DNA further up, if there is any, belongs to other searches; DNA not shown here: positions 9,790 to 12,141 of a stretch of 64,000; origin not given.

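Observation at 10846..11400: Complete vWA domain inserted into a FlgK hook-filament junction protein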

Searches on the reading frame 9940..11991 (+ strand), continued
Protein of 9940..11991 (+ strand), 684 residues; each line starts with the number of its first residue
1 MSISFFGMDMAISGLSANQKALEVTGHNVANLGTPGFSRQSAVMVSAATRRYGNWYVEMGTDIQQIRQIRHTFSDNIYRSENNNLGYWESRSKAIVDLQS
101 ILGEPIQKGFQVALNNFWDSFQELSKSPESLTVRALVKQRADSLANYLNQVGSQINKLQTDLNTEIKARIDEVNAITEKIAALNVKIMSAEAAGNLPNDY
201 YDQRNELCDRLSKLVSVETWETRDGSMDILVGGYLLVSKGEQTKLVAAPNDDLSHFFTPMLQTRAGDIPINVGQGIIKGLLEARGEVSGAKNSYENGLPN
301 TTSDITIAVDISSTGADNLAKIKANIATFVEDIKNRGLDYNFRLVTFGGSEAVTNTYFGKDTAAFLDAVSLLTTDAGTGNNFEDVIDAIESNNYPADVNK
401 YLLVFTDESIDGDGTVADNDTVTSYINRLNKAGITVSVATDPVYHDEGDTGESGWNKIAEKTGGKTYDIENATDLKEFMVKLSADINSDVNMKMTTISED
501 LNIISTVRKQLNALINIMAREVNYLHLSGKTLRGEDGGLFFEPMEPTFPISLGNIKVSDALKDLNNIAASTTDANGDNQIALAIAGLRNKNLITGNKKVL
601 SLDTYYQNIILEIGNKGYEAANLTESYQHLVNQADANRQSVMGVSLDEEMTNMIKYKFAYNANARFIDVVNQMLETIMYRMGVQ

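Call 50: find_homologous_proteins(query=L019:6001-8151:+)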
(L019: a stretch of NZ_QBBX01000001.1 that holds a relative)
Query L019:6001-8151:+ (717 aa): 2660 proteins with E <= 0.001 among 8000 candidates; the best 120 are listed.
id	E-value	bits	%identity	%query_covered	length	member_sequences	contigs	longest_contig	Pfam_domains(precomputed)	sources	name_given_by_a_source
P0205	0.0e+0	1563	100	99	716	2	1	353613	PF06429.19,PF00460.26,PF00092.35,PF22638.2,PF13519.13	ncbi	-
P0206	3.8e-264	897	78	54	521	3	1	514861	PF06429.19,PF00460.26,PF22638.2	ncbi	-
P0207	6.8e-247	840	72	57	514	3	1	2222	PF06429.19,PF00460.26,PF22638.2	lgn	-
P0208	2.5e-238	811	57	100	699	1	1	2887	PF00362.25,PF06429.19,PF00460.26,PF00092.35,PF22638.2,PF25106.2,PF13519.13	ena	-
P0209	7.9e-224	763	55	100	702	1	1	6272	PF06429.19,PF00460.26,PF22638.2,PF25106.2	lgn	-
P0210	4.6e-223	761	69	51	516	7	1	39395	PF06429.19,PF00460.26,PF22638.2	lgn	-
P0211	4.0e-222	758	72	49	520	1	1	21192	PF06429.19,PF00460.26,PF22638.2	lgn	-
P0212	4.6e-222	758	69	51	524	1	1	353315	PF06429.19,PF00460.26,PF22638.2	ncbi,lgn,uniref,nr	ncbi:flagellar hook-associated protein FlgK [Peribacillus glennii]|uniref:Flagellar hook-associated 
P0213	8.0e-222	757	69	51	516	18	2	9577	PF06429.19,PF00460.26,PF22638.2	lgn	-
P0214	2.1e-221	755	69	51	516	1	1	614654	PF06429.19,PF00460.26,PF22638.2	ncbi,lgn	-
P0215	2.5e-221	755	68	51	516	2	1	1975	PF06429.19,PF00460.26,PF22638.2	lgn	-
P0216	5.1e-221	754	69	51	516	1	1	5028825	PF06429.19,PF00460.26,PF22638.2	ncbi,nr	ncbi:flagellar hook-associated protein FlgK [Bacillus sp. Y1]|nr:flagellar hook-associated protein F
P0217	4.3e-220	751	68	51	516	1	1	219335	PF06429.19,PF00460.26,PF22638.2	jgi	jgi:flagellar hook-associated protein 1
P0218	4.5e-220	751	68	51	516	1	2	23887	PF06429.19,PF00460.26,PF22638.2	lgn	-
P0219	1.1e-219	750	70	51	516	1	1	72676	PF06429.19,PF00460.26,PF22638.2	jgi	jgi:flagellar hook-associated protein 1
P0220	7.3e-219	747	69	52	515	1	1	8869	PF06429.19,PF00460.26,PF22638.2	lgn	-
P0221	1.1e-218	746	61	59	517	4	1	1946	PF06429.19,PF00460.26,PF22638.2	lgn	-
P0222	1.8e-218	746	70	49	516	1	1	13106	PF06429.19,PF00460.26,PF22638.2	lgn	-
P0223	2.6e-218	745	71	49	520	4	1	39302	PF06429.19,PF00460.26,PF22638.2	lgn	-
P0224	8.7e-218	743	70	51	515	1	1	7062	PF06429.19,PF00460.26,PF22638.2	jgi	jgi:flagellar hook-associated protein 1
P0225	1.5e-217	743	67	51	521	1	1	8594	PF06429.19,PF00460.26,PF22638.2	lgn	-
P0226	1.8e-217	742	70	51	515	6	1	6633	PF06429.19,PF00460.26,PF22638.2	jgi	jgi:flagellar hook-associated protein 1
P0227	2.1e-217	742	69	51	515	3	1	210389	PF06429.19,PF00460.26,PF22638.2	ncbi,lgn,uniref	ncbi:flagellar hook-associated protein FlgK [Mesobacillus thioparans]|uniref:flagellar hook-associat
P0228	2.4e-217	742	68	51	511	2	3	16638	PF06429.19,PF00460.26,PF22638.2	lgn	-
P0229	4.9e-217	741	70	49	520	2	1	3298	PF06429.19,PF00460.26,PF22638.2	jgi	jgi:flagellar hook-associated protein 1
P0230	6.9e-217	740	62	60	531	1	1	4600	PF06429.19,PF00460.26,PF22638.2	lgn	-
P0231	1.8e-216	739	69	51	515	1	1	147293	PF06429.19,PF00460.26,PF22638.2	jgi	jgi:flagellar hook-associated protein 1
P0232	8.2e-216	737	69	52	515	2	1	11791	PF06429.19,PF00460.26,PF22638.2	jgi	jgi:flagellar hook-associated protein 1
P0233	4.2e-215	735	68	51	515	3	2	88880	PF06429.19,PF00460.26,PF22638.2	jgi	jgi:flagellar hook-associated protein 1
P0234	5.5e-215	734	69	51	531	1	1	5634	PF06429.19,PF00460.26,PF22638.2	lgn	-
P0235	7.0e-215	734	69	52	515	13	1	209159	PF06429.19,PF00460.26,PF22638.2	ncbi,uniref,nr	ncbi:flagellar hook-associated protein FlgK [Bacillus sp. ISL-37]|uniref:flagellar hook-associated p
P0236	1.7e-214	733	69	51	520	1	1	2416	PF06429.19,PF00460.26,PF22638.2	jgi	jgi:flagellar hook-associated protein 1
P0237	1.9e-214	732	52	100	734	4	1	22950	PF06429.19,PF00460.26,PF00092.35,PF22638.2,PF25106.2,PF13519.13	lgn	-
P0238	2.8e-214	732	70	50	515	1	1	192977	PF06429.19,PF00460.26,PF22638.2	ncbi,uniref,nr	ncbi:flagellar hook-associated protein FlgK [Mesobacillus subterraneus]|uniref:Flagellar hook-associ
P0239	3.0e-214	732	67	51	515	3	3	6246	PF06429.19,PF00460.26,PF22638.2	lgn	-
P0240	3.3e-214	732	69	51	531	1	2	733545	PF06429.19,PF00460.26,PF22638.2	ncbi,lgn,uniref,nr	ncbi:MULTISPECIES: flagellar hook-associated protein FlgK [unclassified Mesobacillus]|uniref:flagell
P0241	1.2e-213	730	67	52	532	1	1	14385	PF06429.19,PF00460.26,PF22638.2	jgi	jgi:flagellar hook-associated protein 1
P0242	2.2e-213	729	69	51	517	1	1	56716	PF06429.19,PF00460.26,PF22638.2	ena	-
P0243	7.1e-213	727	68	51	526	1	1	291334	PF06429.19,PF00460.26,PF22638.2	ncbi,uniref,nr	ncbi:flagellar hook-associated protein FlgK [Bacillus sp. ISL-41]|uniref:flagellar hook-associated p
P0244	9.6e-212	723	67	52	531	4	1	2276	PF06429.19,PF00460.26,PF22638.2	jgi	jgi:flagellar hook-associated protein 1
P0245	1.4e-211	723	70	51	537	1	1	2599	PF06429.19,PF00460.26,PF22638.2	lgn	-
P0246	1.5e-211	723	71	51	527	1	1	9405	PF06429.19,PF00460.26,PF22638.2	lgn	-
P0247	2.7e-211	722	67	51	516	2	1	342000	PF06429.19,PF00460.26,PF22638.2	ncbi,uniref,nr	ncbi:flagellar hook-associated protein FlgK [Cytobacillus oceanisediminis]|uniref:flagellar hook-ass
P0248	3.0e-211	722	60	60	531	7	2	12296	PF06429.19,PF00460.26,PF22638.2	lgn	-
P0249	3.8e-211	722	68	51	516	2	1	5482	PF06429.19,PF00460.26,PF22638.2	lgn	-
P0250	3.9e-211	721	63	60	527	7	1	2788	PF06429.19,PF00460.26,PF22638.2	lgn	-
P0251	2.3e-209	716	68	51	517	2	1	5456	PF06429.19,PF00460.26,PF22638.2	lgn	-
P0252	4.1e-209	715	66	53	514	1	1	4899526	PF06429.19,PF00460.26,PF22638.2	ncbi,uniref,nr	ncbi:flagellar hook-associated protein FlgK [Neobacillus sp. PS3-34]|uniref:flagellar hook-associate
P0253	9.1e-209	714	69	51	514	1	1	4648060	PF06429.19,PF00460.26,PF22638.2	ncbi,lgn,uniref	ncbi:flagellar hook-associated protein FlgK [Neobacillus sp. D3-1R]|uniref:flagellar hook-associated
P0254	1.1e-208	713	68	51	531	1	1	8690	PF06429.19,PF00460.26,PF22638.2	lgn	-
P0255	1.7e-208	713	47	100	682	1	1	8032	PF06429.19,PF00460.26,PF22638.2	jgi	jgi:flagellar hook-associated protein 1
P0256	2.9e-208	712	68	51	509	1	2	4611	PF06429.19,PF00460.26,PF22638.2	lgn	-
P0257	3.5e-207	708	66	51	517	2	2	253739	PF06429.19,PF00460.26,PF22638.2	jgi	jgi:flagellar hook-associated protein 1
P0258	3.8e-207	708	69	51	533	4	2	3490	PF06429.19,PF00460.26,PF22638.2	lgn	-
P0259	4.5e-207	708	59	61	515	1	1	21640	PF06429.19,PF00460.26,PF22638.2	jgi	jgi:flagellar hook-associated protein 1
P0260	5.7e-207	708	66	51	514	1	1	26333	PF06429.19,PF00460.26,PF22638.2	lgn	-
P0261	4.7e-206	705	66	49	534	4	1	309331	PF06429.19,PF00460.26,PF22638.2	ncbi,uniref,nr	ncbi:flagellar hook-associated protein FlgK [Bacillus sp. P14.5]|uniref:flagellar hook-associated pr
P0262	8.2e-206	704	68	51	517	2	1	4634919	PF06429.19,PF00460.26,PF22638.2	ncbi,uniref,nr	ncbi:flagellar hook-associated protein FlgK [Mesobacillus jeotgali]|uniref:Flagellar hook-associated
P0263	1.1e-205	703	65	51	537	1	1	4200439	PF06429.19,PF00460.26,PF22638.2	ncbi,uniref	ncbi:flagellar hook-associated protein FlgK [Bacillus sp. SCS-153A]|uniref:flagellar hook-associated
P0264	1.1e-205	703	66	51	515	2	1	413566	PF06429.19,PF00460.26,PF22638.2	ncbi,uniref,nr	ncbi:flagellar hook-associated protein FlgK [Bacillus sp. ISL-45]|uniref:flagellar hook-associated p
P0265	1.3e-205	703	68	51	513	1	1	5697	PF06429.19,PF00460.26,PF22638.2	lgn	-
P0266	3.0e-205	702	65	51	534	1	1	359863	PF06429.19,PF00460.26,PF22638.2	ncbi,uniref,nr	ncbi:flagellar hook-associated protein FlgK [Bacillus salacetis]|uniref:Flagellar hook-associated pr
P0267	3.5e-205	702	49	100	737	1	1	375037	PF06429.19,PF00460.26,PF00092.35,PF22638.2,PF13519.13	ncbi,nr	ncbi:flagellar hook-associated protein FlgK [Halobacillus salinus]|nr:flagellar hook-associated prot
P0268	2.1e-204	699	51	100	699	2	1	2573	PF06429.19,PF00460.26,PF22638.2,PF25106.2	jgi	jgi:flagellar hook-associated protein 1 FlgK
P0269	2.4e-204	699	62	57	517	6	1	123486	PF06429.19,PF00460.26,PF22638.2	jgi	-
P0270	2.7e-204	699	66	51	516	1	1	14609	PF06429.19,PF00460.26,PF22638.2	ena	-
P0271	2.8e-204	699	66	51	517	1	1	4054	PF06429.19,PF00460.26,PF22638.2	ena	-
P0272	3.1e-204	699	68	52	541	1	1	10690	PF06429.19,PF00460.26,PF22638.2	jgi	jgi:flagellar hook-associated protein 1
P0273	3.4e-204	699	66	51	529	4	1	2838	PF06429.19,PF00460.26,PF22638.2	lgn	-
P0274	5.2e-204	698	63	53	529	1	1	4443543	PF06429.19,PF00460.26,PF22638.2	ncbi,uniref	ncbi:flagellar hook-associated protein FlgK [Bacillus salacetis]|uniref:flagellar hook-associated pr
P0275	6.7e-204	698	67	51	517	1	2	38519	PF06429.19,PF00460.26,PF22638.2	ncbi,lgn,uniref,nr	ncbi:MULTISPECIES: flagellar hook-associated protein FlgK [unclassified Bacillus (in: firmicutes)]|u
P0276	7.0e-204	698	60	60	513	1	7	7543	PF06429.19,PF00460.26,PF22638.2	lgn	-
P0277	8.8e-204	697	65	51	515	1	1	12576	PF06429.19,PF00460.26,PF22638.2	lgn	-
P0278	1.6e-203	696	66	51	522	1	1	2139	PF06429.19,PF00460.26,PF22638.2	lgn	-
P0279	2.9e-203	695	65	51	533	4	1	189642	PF06429.19,PF00460.26,PF22638.2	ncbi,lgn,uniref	ncbi:flagellar hook-associated protein FlgK [Rossellomorea vietnamensis]|uniref:flagellar hook-assoc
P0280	3.6e-203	695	64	51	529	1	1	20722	PF06429.19,PF00460.26,PF22638.2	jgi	jgi:flagellar hook-associated protein 1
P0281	3.8e-203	695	65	51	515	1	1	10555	PF06429.19,PF00460.26,PF22638.2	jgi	jgi:flagellar hook-associated protein 1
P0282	4.6e-203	695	66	52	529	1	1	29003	PF06429.19,PF00460.26,PF22638.2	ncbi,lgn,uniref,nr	ncbi:flagellar hook-associated protein FlgK [Bacillus sp. SG-1]|uniref:flagellar hook-associated pro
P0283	1.0e-202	694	62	57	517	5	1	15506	PF06429.19,PF00460.26,PF22638.2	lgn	-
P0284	1.2e-202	693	69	50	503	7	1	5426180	PF06429.19,PF00460.26,PF22638.2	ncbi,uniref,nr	ncbi:flagellar hook-associated protein FlgK [Mesobacillus foraminis]|uniref:flagellar hook-associate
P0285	1.4e-202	693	67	51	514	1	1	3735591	PF06429.19,PF00460.26,PF22638.2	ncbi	ncbi:flagellar hook-associated protein FlgK [Bacillota bacterium Lsc_1132]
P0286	1.4e-202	693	66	51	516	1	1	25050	PF06429.19,PF00460.26,PF22638.2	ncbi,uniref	ncbi:flagellar hook-associated protein FlgK [Neobacillus sp. SM06]|uniref:flagellar hook-associated 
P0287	1.5e-202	693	66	52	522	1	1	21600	PF06429.19,PF00460.26,PF22638.2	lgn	-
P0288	2.0e-202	693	68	52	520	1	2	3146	PF06429.19,PF00460.26,PF22638.2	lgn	-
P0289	2.3e-202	692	66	51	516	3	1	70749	PF06429.19,PF00460.26,PF22638.2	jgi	jgi:flagellar hook-associated protein 1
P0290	3.5e-202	692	66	51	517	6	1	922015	PF06429.19,PF00460.26,PF22638.2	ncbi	ncbi:flagellar hook-associated protein FlgK [Mesobacillus sp. LC4]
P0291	7.7e-202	691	67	51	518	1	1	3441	PF06429.19,PF00460.26,PF22638.2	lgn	-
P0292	8.7e-202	691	68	51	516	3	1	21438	PF06429.19,PF00460.26,PF22638.2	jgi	jgi:flagellar hook-associated protein 1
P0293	1.0e-201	690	63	54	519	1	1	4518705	PF06429.19,PF00460.26,PF22638.2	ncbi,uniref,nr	ncbi:flagellar hook-associated protein FlgK [Bacillus sp. HMF5848]|uniref:flagellar hook-associated 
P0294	1.6e-201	690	64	51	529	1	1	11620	PF06429.19,PF00460.26,PF22638.2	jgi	jgi:flagellar hook-associated protein 1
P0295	2.3e-201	689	65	51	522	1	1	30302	PF06429.19,PF00460.26,PF22638.2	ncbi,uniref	ncbi:flagellar hook-associated protein FlgK [Bacillus sp. JJ1609]|uniref:flagellar hook-associated p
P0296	2.6e-201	689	58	60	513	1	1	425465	PF06429.19,PF00460.26,PF22638.2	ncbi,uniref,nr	ncbi:flagellar hook-associated protein FlgK [Neobacillus terrae]|uniref:flagellar hook-associated pr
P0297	4.3e-201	688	63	52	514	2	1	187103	PF06429.19,PF00460.26,PF22638.2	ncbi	-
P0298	2.1e-200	686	63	51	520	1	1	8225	PF06429.19,PF00460.26,PF22638.2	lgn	-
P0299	9.7e-200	684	65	51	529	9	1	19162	PF06429.19,PF00460.26,PF22638.2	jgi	jgi:flagellar hook-associated protein 1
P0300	1.1e-199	684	65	52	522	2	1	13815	PF06429.19,PF00460.26,PF22638.2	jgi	jgi:flagellar hook-associated protein 1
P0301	5.0e-199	681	66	52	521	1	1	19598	PF06429.19,PF00460.26,PF22638.2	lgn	-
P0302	1.4e-198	680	56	60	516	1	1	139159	PF06429.19,PF00460.26,PF22638.2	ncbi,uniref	ncbi:flagellar hook-associated protein FlgK [Bacillus carboniphilus]|uniref:Flagellar hook-associate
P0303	2.2e-198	679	64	51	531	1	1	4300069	PF06429.19,PF00460.26,PF22638.2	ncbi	ncbi:flagellar hook-associated protein FlgK [Bacillus sp. AK031]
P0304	2.8e-198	679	64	51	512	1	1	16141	PF06429.19,PF00460.26,PF22638.2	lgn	-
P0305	3.5e-197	675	53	60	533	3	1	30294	PF06429.19,PF00460.26,PF22638.2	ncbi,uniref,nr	ncbi:flagellar hook-associated protein FlgK [Bacillus litorisediminis]|uniref:flagellar hook-associa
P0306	5.0e-196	672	57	60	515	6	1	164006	PF06429.19,PF00460.26,PF22638.2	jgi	jgi:flagellar hook-associated protein 1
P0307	1.6e-195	670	58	60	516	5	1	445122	PF06429.19,PF00460.26,PF22638.2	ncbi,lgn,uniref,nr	ncbi:flagellar hook-associated protein FlgK [Niallia sp. MER 6]|uniref:flagellar hook-associated pro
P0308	2.7e-195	669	65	51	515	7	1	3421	PF06429.19,PF00460.26,PF22638.2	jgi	jgi:flagellar hook-associated protein 1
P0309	2.7e-195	669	64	51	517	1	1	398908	PF06429.19,PF00460.26,PF22638.2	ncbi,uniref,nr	ncbi:flagellar hook-associated protein FlgK [Bacillus sp. V5-8f]|uniref:flagellar hook-associated pr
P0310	3.8e-195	669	65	51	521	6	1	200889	PF06429.19,PF00460.26,PF22638.2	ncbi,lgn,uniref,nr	ncbi:flagellar hook-associated protein FlgK [Mesobacillus subterraneus]|uniref:flagellar hook-associ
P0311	4.2e-195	669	57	60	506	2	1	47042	PF06429.19,PF00460.26,PF22638.2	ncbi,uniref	ncbi:flagellar hook-associated protein FlgK [Mesobacillus zeae]|uniref:flagellar hook-associated pro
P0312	5.3e-195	668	59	56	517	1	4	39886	PF06429.19,PF00460.26,PF22638.2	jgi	jgi:flagellar hook-associated protein 1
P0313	6.4e-195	668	60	55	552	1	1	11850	PF06429.19,PF00460.26,PF22638.2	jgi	jgi:flagellar hook-associated protein 1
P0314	9.5e-195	667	56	60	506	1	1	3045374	PF06429.19,PF00460.26,PF22638.2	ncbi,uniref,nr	ncbi:flagellar hook-associated protein FlgK [Bacillus massilinigeriensis]|uniref:flagellar hook-asso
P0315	3.8e-194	665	58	58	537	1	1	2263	PF06429.19,PF00460.26,PF22638.2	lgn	-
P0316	1.2e-193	664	62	51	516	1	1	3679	PF06429.19,PF00460.26,PF22638.2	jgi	jgi:flagellar hook-associated protein 1 FlgK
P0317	1.6e-192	660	51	60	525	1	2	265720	PF06429.19,PF00460.26,PF22638.2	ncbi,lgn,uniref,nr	ncbi:flagellar hook-associated protein 1 FlgK [Bacillus oleivorans]|uniref:Flagellar hook-associated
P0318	2.2e-192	660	62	52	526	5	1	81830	PF06429.19,PF00460.26,PF22638.2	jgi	jgi:flagellar hook-associated protein 1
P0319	3.2e-192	659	63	51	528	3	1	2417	PF06429.19,PF00460.26,PF22638.2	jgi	jgi:flagellar hook-associated protein 1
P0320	6.7e-192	658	62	51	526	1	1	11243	PF06429.19,PF00460.26,PF22638.2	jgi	jgi:flagellar hook-associated protein 1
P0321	1.7e-191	657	64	51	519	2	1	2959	PF06429.19,PF00460.26,PF22638.2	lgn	-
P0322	2.9e-191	656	61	51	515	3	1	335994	PF06429.19,PF00460.26,PF22638.2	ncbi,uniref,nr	ncbi:flagellar hook-associated protein FlgK [Bacillus sp. EB600]|uniref:flagellar hook-associated pr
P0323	9.5e-191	654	61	51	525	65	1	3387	PF06429.19,PF00460.26,PF22638.2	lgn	-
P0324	3.6e-190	652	53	63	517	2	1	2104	PF06429.19,PF00460.26,PF22638.2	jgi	jgi:flagellar hook-associated protein 1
